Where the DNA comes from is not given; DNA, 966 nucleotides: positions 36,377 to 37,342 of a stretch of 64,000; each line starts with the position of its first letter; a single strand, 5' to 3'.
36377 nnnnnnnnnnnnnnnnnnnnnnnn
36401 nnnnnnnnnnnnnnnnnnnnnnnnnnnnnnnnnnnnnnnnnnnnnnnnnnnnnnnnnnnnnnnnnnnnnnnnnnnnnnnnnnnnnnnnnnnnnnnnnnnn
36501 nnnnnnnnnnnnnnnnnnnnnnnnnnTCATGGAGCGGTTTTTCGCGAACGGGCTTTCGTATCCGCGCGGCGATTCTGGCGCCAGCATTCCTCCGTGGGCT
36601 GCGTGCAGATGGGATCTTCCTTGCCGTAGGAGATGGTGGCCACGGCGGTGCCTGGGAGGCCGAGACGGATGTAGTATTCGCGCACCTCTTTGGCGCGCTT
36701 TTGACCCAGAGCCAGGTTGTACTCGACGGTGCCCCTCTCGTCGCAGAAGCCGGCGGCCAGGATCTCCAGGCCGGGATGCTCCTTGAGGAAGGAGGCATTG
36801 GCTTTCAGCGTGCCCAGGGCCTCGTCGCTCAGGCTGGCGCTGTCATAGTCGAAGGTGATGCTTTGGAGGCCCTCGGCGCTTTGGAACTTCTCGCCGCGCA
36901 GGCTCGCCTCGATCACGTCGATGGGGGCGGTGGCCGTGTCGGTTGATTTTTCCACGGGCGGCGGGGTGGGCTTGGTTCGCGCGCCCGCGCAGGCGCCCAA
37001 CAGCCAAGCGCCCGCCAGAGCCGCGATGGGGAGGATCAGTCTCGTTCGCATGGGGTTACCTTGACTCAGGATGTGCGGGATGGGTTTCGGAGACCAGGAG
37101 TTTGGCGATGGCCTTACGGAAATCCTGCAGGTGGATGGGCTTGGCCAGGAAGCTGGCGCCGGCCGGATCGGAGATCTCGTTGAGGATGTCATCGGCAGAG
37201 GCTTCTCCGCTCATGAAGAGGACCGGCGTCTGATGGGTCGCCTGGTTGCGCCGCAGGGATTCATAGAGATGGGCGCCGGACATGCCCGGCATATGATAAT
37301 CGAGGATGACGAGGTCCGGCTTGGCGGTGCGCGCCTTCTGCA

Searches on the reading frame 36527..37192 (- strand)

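Call 85: search_protein_families(library=pfam, proteins=[window:36527-37192:-], max_evalue=0.0001)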
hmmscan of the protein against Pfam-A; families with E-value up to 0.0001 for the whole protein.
window:36527-37192:- (221 aa): 1 family
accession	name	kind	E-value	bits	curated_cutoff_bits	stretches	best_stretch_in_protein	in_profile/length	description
PF00691.25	OmpA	-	3e-16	60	27.2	1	113-206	1-96/98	OmpA family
